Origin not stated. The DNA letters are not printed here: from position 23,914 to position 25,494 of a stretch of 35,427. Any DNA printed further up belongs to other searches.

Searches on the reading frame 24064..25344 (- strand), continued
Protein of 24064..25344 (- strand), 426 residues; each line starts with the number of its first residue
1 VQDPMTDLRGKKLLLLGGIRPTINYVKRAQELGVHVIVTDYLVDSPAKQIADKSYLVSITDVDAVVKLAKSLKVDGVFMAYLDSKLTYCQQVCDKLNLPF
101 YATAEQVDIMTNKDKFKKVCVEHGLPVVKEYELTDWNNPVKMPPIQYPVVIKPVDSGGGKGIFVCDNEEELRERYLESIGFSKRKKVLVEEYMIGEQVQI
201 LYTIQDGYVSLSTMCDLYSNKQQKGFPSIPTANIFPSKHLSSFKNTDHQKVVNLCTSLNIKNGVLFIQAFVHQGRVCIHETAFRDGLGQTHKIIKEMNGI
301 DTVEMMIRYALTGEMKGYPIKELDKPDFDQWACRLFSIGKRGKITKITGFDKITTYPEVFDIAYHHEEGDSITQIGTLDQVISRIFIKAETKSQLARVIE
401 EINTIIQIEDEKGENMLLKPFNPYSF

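Call 20: search_solved_structures(query=window:24064-25344:-, max_evalue=0.001)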
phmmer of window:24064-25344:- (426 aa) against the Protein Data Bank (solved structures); distinct sequences matched with E-value up to 0.001: 47.
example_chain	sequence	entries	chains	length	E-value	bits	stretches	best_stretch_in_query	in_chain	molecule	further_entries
4dim_A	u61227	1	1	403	1.9e-22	83.2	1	10-405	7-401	Phosphoribosylglycinamide synthetase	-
7kct_A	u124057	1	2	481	2.7e-11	46.4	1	21-324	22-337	2-oxoglutarate carboxylase small subunit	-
7kbl_A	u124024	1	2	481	2.7e-11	46.4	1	21-336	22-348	2-oxoglutarate carboxylase small subunit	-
1ulz_A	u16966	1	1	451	2.7e-10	43.1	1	22-180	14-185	pyruvate carboxylase n-terminal domain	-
3ouu_A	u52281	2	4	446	3.5e-10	42.8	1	58-178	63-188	Biotin carboxylase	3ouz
7kc7_A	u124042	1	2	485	6.4e-10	41.9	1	20-336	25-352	2-oxoglutarate carboxylase small subunit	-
1bxr_A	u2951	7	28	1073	4.6e-09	39.1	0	50-301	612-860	CARBAMOYL-PHOSPHATE SYNTHASE | CARBAMOYL PHOSPHATE SYNTHETASE: LARGE SUBUNIT | CARBAMOYL PHOSPHATE SYNTHETASE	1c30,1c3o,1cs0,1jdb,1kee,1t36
1ce8_A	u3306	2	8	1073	4.9e-09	39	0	50-301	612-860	PROTEIN (CARBAMOYL-PHOSPHATE SYNTHASE) | carbamoyl phosphate synthetase large chain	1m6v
1eyz_A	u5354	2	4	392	1.7e-08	37.2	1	13-192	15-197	PHOSPHORIBOSYLGLYCINAMIDE FORMYLTRANSFERASE 2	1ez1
1kj8_A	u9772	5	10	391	1.7e-08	37.2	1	13-192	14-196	phosphoribosylglycinamide formyltransferase 2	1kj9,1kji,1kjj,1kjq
1a9x_A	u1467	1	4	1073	6.2e-08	35.3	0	102-240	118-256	CARBAMOYL PHOSPHATE SYNTHETASE (LARGE CHAIN)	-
2vpq_A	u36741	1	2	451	2.3e-07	33.5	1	12-173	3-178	ACETYL-COA CARBOXYLASE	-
2yw2_A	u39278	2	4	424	2.4e-07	33.4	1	56-216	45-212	Phosphoribosylamine--glycine ligase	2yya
3ax6_A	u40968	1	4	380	3.7e-07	32.8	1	11-191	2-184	Phosphoribosylaminoimidazole carboxylase, ATPase subunit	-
3vot_A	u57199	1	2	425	4.3e-07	32.6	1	70-312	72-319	L-amino acid ligase, BL00235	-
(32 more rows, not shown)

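Call 23: find_encoding_contigs(protein=P0004, flank=10000, max_places=3)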
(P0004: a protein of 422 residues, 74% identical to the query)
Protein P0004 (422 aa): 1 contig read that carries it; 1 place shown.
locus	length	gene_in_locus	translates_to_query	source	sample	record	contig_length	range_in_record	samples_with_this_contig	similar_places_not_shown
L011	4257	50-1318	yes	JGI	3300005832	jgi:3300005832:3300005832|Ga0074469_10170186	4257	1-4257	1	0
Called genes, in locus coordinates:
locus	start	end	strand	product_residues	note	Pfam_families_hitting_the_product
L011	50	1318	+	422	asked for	PF14397:ATPgrasp_ST (weak), PF02222:ATP-grasp (weak), PF02786:CPSase_L_D2, PF07478:Dala_Dala_lig_C (weak), PF13535:ATP-grasp_4 (faint)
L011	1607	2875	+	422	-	PF14397:ATPgrasp_ST (weak), PF02786:CPSase_L_D2 (weak), PF07478:Dala_Dala_lig_C (weak)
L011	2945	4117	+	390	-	PF02746:MR_MLE_N, PF13378:MR_MLE_C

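Call 27: find_related_loci(query=A1, collection=genome_contigs, flank=10000)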
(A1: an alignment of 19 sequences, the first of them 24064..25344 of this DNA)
Query A1 (426 aa) in genome_contigs; peptide patterns used: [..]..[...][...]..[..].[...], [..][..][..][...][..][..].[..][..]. (x = any residue, [..] = any of these).
599 stretches matched a pattern (row limit reached: there are more); 549 encode a relative of the query (tblastn E <= 1e-3); the best 80 are kept; 80 distinct loci.
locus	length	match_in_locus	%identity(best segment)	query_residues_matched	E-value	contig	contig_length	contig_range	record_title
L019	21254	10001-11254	45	7-422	5e-119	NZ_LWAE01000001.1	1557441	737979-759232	Clostridium magnum DSM 2767 CLMAG_contig000001, whole genome shotgun sequence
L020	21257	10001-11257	44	6-422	6e-115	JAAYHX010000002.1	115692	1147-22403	MAG: Tissierellia bacterium isolate AS09scLD_413 26822_AS09, whole genome shotgun sequence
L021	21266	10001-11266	44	7-426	1e-110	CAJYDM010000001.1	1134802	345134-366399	MAG: Syntrophomonas sp. DTU019 isolate UFZ-1H11 genome assembly, contig: 1, whole genome shotgun sequence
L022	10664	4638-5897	41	5-422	4e-107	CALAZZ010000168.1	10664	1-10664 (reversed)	MAG TPA_asm: uncultured Bacteroidales bacterium isolate SRR7299214_bin.157_CONCOCT_v1.1_MAG genome assembly, contig: ERZ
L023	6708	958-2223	40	5-422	3e-103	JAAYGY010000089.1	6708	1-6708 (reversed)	MAG: Clostridiales bacterium isolate AS09scLD_29 325254_AS09, whole genome shotgun sequence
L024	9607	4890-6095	41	22-422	1e-101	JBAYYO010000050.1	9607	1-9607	MAG: Syntrophomonas sp. isolate SO_2017_CLC_29 scaffold_12268_c1_PH3_2017, whole genome shotgun sequence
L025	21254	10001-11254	40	7-422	1e-101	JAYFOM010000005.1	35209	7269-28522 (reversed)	MAG: Erysipelotrichaceae bacterium isolate 7C_38 c_7C_000000079664, whole genome shotgun sequence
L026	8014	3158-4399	40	8-423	3e-101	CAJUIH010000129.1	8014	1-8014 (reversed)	MAG TPA_asm: uncultured Eubacterium sp. isolate MGBC139512 genome assembly, contig: MGBC139512.129, whole genome shotgun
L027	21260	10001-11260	39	5-422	1e-99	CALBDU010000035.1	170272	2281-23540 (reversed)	MAG TPA_asm: uncultured Clostridium sp. isolate SRR3330203_bin.119_CONCOCT_v1.1_MAG genome assembly, contig: ERZ724088.7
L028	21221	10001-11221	41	11-422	2e-99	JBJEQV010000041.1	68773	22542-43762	MAG: Porcipelethomonas sp. isolate LOHA42_bin.032 NODE_206_length_68773_cov_10.241101, whole genome shotgun sequence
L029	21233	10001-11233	40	7-422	2e-99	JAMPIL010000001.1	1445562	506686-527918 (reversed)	MAG: Ruminococcus flavefaciens isolate NALB_7963_3 Scaffold_#1__SCF_001__1444862_bp, whole genome shotgun sequence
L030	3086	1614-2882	40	3-421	1e-101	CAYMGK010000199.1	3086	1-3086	MAG TPA_asm: uncultured Clostridia bacterium isolate SRP192927_co8_60 genome assembly, contig: NODE_36363_length_3086_co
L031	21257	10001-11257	39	8-422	7e-99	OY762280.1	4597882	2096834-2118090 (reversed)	MAG: Bacteroidales bacterium isolate 20329f36-1aa7-4b1c-baf8-c582a14de254 genome assembly, chromosome: 1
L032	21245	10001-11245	39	10-422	8e-99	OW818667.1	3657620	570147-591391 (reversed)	metagenome genome assembly, chromosome: 1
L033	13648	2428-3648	41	11-422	2e-98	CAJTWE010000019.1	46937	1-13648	MAG TPA_asm: uncultured Ruminococcus sp. isolate MGBC120363 genome assembly, contig: MGBC120363.19, whole genome shotgun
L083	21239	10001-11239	34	11-423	3e-83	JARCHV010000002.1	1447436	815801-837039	Planococcus maritimus NODE_2_length_1447436_cov_45.108227, whole genome shotgun sequence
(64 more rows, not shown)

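Call 33: search_protein_families(library=pfam, proteins=[L009:6307-7260:+, L002:4829-5818:+, L007:3294-4415:+, L007:4625-5824:+], max_evalue=1)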
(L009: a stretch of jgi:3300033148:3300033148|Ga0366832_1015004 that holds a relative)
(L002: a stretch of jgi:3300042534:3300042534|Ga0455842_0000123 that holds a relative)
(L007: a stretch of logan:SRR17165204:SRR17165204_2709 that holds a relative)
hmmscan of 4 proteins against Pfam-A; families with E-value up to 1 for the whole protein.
L009:6307-7260:+ (317 aa): 0 families

L002:4829-5818:+ (329 aa): 0 families

L007:3294-4415:+ (373 aa): 5 families
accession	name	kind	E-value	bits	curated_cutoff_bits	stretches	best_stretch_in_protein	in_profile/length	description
PF02655.19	ATP-grasp_3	-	7.7e-05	23.3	23.2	1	119-197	3-69/160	ATP-grasp domain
PF13535.11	ATP-grasp_4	-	0.0026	17.8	27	1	157-182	2-27/160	ATP-grasp domain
PF07478.18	Dala_Dala_lig_C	-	0.0039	17.2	24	1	147-185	23-64/204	D-ala D-ala ligase C-terminus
PF02786.22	CPSase_L_D2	-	0.057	13.4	19.8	1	124-182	6-63/211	Carbamoyl-phosphate synthase L chain, ATP binding domain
PF09154.16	Alpha-amy_C_pro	-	0.2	12.2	21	1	177-204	9-36/57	Alpha-amylase C-terminal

L007:4625-5824:+ (399 aa): 7 families
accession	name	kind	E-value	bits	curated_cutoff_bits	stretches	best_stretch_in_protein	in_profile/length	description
PF13535.11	ATP-grasp_4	-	9.1e-10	38.8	27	1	142-281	5-154/160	ATP-grasp domain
PF02655.19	ATP-grasp_3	-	8.1e-06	26.4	23.2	1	105-280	3-158/160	ATP-grasp domain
PF02955.21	GSH-S_ATP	-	0.0092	15.9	23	1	121-195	13-85/175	Prokaryotic glutathione synthetase, ATP-grasp domain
PF18603.7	LAL_C2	-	0.076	13.7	29.4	1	326-382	3-61/78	L-amino acid ligase C-terminal domain 2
PF14397.11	ATPgrasp_ST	-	0.18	11.4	31.4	1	98-177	14-99/278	Sugar-transfer associated ATP-grasp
PF22660.2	RS_preATP-grasp-like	-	0.21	12.4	27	1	5-68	2-65/98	Ribonucleotide synthetase preATP-grasp domain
PF21360.3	PylC-like_N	-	0.24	12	27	1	21-83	14-81/96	PylC-like, N-terminal domain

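Call 34: search_protein_families(library=ncbifam, proteins=[L009:6307-7260:+, L002:4829-5818:+], max_evalue=0.01)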
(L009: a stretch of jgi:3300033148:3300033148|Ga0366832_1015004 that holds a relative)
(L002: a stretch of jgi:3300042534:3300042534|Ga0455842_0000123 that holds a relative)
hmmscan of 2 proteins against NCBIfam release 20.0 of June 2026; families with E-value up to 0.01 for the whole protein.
L009:6307-7260:+ (317 aa): 0 families

L002:4829-5818:+ (329 aa): 0 families

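Call 49: predict_structure(alignment_id=A1)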
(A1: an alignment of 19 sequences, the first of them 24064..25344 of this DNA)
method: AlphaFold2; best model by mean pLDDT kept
length: 426 residues; sequences in the alignment: 19
mean_pLDDT: 89.2   pTM: 0.88
mean pLDDT of the five models: 89.2, 88.8, 88.3, 88.2, 87.1
residues with pLDDT >= 90: 276; 70-90: 123; 50-70: 23; < 50: 4
segments of 3 or more residues with pLDDT < 50: 1-4
pLDDT, mean of each block of 10 residues (from residue 1): 66 91 92 96 90 94 97 93 81 96 89 89 93 64 76 79 90 90 87 87 93 91 78 94 95 95 91 88 70 91 93 87 88 95 96 97 93 89 95 97 96 94 89
secondary structure, 60 per line:
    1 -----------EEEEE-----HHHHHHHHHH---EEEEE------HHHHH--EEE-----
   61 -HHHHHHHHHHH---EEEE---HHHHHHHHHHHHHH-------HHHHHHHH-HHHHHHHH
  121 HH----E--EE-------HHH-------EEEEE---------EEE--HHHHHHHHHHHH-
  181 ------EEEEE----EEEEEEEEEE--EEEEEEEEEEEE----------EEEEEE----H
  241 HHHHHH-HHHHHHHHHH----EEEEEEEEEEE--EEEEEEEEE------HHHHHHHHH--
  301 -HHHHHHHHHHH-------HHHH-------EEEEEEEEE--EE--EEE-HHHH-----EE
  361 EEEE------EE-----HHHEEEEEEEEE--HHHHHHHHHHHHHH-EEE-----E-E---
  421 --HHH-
elements in order: E12-16 H22-31 E35-39 H46-50 E53-55 H62-72 E76-79 H83-96 H104-111 H113-122 E149-153 E163-165 H168-179 E187-191 E196-205 E208-219 E230-235 H240-246 H248-257 E262-272 E275-283 H290-298 H302-312 H320-323 E331-339 E346-348 H350-353 E359-364 E381-389 H392-405 E407-409

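Call 53: fold_search(model_id=the predicted structure, library=pdb)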
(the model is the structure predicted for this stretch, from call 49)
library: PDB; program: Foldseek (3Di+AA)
matches with E <= 10: 1900; with E <= 0.001: 395
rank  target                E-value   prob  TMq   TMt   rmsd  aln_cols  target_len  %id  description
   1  4dim                  2.1e-28  1.00  0.71  0.76   5.4       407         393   20  Crystal structure of phosphoribosylglycinamide synthetase from Anaerococcus prevotii (released 2012-02-29)
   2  3vot_B                2.5e-27  1.00  0.76  0.82   4.0       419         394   19  Crystal structure of L-amino acid ligase from Bacillus licheniformis (released 2012-11-07)
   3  3vot_A                2.0e-26  1.00  0.78  0.81   3.8       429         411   19  Crystal structure of L-amino acid ligase from Bacillus licheniformis (released 2012-11-07)
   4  7kct_A                2.9e-25  1.00  0.73  0.69   4.2       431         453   17  Crystal Structure of the Hydrogenobacter thermophilus 2-Oxoglutarate Carboxylase (OGC) Biotin Carboxylase (BC) Domain  (released 2021-01-27)
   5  7kc7_A                3.4e-24  1.00  0.68  0.65   5.2       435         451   18  Biotin Carboxylase domain of Thermophilic 2-Oxoglutarate Carboxylase bound to ADP without Magnesium with disordered ph (released 2021-01-27)
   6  9yx2_B                4.3e-24  1.00  0.69  0.62   4.9       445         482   19  Structure of the long chain acyl-CoA carboxylase complex from Mycobacterium smegmatis with ATP, bicarbonate, and propi (released 2025-11-26)
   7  3ouz_B                4.9e-24  1.00  0.70  0.68   4.7       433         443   19  Crystal Structure of Biotin Carboxylase-ADP complex from Campylobacter jejuni (released 2010-10-13)
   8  7zz4                  7.9e-24  1.00  0.72  0.67   4.6       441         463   20  Cryo-EM structure of "BC closed" conformation of Lactococcus lactis pyruvate carboxylase with acetyl-CoA (released 2022-10-12)
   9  7zz3_C                9.5e-24  1.00  0.71  0.31   4.6       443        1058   19  Cryo-EM structure of "BC react" conformation of Lactococcus lactis pyruvate carboxylase with acetyl-CoA (released 2022-10-12)
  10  7zz8_B                1.1e-23  1.00  0.72  0.32   4.6       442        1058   18  Cryo-EM structure of Lactococcus lactis pyruvate carboxylase with acetyl-CoA and cyclic di-AMP (released 2022-10-12)
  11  9yx2_A                1.3e-23  1.00  0.70  0.52   4.8       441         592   17  Structure of the long chain acyl-CoA carboxylase complex from Mycobacterium smegmatis with ATP, bicarbonate, and propi (released 2025-11-26)
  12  7zz3_A                1.3e-23  1.00  0.69  0.28   5.0       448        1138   19  Cryo-EM structure of "BC react" conformation of Lactococcus lactis pyruvate carboxylase with acetyl-CoA (released 2022-10-12)
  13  8zuy_A                1.5e-23  1.00  0.71  0.47   4.5       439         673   17  Structure of M695D-hPCC (released 2025-11-19)
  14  7zz3_B                2.0e-23  1.00  0.71  0.31   4.5       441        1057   19  Cryo-EM structure of "BC react" conformation of Lactococcus lactis pyruvate carboxylase with acetyl-CoA (released 2022-10-12)
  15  5vyz_A                2.2e-23  1.00  0.73  0.29   4.4       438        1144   19  Crystal structure of Lactococcus lactis pyruvate carboxylase in complex with cyclic-di-AMP (released 2017-08-16)
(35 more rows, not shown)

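Call 65: search_protein_families(library=pfam, proteins=[L020:3360-4403:+, L020:4387-5550:+, L020:5429-6250:+, L020:6280-7527:+, L020:7521-7949:+, L020:8151-9116:+, L020:11297-12256:+, L020:12262-12984:+, L020:18098-19477:+], max_evalue=0.001)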
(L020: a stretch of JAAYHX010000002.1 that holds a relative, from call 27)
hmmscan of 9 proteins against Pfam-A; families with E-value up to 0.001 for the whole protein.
L020:3360-4403:+ (347 aa): 2 families
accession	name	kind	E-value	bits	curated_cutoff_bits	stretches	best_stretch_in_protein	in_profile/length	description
PF03102.20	NeuB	-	6.3e-73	245.6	22.1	1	38-273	1-240/241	NeuB family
PF08666.17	SAF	-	1.3e-11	45.3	21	1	290-345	4-62/63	SAF domain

L020:4387-5550:+ (387 aa): 1 family
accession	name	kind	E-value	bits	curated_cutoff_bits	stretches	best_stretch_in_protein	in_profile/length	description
PF02350.25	Epimerase_2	-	2.4e-78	263.9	30.6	1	28-361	2-346/347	UDP-N-acetylglucosamine 2-epimerase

L020:5429-6250:+ (273 aa): 1 family
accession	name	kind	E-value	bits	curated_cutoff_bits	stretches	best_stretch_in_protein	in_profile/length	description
PF02348.25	CTP_transf_3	-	4e-26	92.6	22.6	1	47-260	2-200/217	Cytidylyltransferase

L020:6280-7527:+ (415 aa): 1 family
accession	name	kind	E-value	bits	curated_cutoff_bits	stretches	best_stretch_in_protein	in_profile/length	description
PF04464.20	Glyphos_transf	-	4.8e-70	236.8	22.1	1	29-410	6-366/367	CDP-Glycerol:Poly(glycerophosphate) glycerophosphotransferase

L020:7521-7949:+ (142 aa): 3 families
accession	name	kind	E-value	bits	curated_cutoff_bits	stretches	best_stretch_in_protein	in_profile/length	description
PF01467.32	CTP_transf_like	-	7.5e-28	97.8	21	1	14-133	1-132/133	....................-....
PF06574.18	FAD_syn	-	0.00014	22.2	27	0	10-38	6-34/158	FAD synthetase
PF21194.3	TadZ-like_ARD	-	0.00031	21.5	27.4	1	83-136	38-91/108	TadZ-like, receiver domain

L020:8151-9116:+ (321 aa): 3 families
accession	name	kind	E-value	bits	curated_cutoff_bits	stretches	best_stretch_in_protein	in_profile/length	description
PF00535.33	Glycos_transf_2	-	2.7e-21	76.6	23.3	1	7-151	1-132/168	Glycosyl transferase family 2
PF13641.12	Glyco_tranf_2_3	-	2e-07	31.7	27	1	6-145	5-132/230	Glycosyltransferase like family 2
PF10111.15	Glyco_tranf_2_2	-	3.4e-06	27.2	27.3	1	8-120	3-116/276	Glycosyltransferase like family 2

L020:11297-12256:+ (319 aa): 7 families
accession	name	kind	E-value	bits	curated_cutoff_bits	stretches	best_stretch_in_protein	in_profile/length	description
PF01370.27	Epimerase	-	4.1e-24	85.8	20.9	1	12-240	1-240/240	NAD dependent epimerase/dehydratase family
PF16363.11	GDP_Man_Dehyd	-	1.8e-17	64.3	27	1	112-302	121-329/332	GDP-mannose 4,6 dehydratase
PF04321.23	RmlD_sub_bind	-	7.9e-11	42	27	1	11-264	2-237/287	RmlD substrate binding domain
PF01073.25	3Beta_HSD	-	1.3e-10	41.2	22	1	13-192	1-197/280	3-beta hydroxysteroid dehydrogenase/isomerase family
PF13460.12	NAD_binding_10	-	3.3e-06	27.5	27.2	1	16-180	1-150/184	NAD(P)H-binding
PF05368.20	NmrA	-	5.2e-06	26.7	27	0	9-43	2-35/298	NmrA-like family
PF07993.18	NAD_binding_4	-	0.00062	19.4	20.1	0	14-34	1-21/258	Male sterility protein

L020:12262-12984:+ (240 aa): 5 families
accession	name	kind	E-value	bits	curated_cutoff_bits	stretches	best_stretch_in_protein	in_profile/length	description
PF00132.30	Hexapep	-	3.8e-14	52.1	27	1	135-169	2-36/36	Bacterial transferase hexapeptide (six repeats)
PF25084.1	LbH_EIF2B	-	4.1e-11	43.3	54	1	5-63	29-87/105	EIF2B subunit epsilon LbH domain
PF24894.1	Hexapep_GlmU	-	1.2e-05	25.8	23.3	0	3-59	23-79/104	GlmU-like, C-terminal hexapeptide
PF14602.12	Hexapep_2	-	5.5e-05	23.2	27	1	136-169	3-34/34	Hexapeptide repeat of succinyl-transferase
PF25247.1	LbH_GLGC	-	0.00037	20.9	27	0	9-104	10-106/135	GLGC left-handed parallel beta-helix domain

L020:18098-19477:+ (459 aa): 2 families
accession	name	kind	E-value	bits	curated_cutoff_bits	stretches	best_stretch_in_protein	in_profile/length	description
PF01546.33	Peptidase_M20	-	1.7e-10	41.6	24.6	1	76-378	3-113/206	Peptidase family M20/M25/M40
PF07687.19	M20_dimer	-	2.3e-07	31.1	21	1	185-275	9-101/107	Peptidase dimerisation domain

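Call 67: search_solved_structures(query=L009:6307-7260:+, max_evalue=10)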
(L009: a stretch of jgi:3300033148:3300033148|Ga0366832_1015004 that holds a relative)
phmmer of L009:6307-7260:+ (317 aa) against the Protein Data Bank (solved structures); distinct sequences matched with E-value up to 10: 1.
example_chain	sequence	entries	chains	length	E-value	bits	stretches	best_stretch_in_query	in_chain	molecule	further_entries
5hpq_A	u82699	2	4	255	1.9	10.9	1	225-281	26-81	Cyclohexadienyl dehydratase | Arogenate dehydratase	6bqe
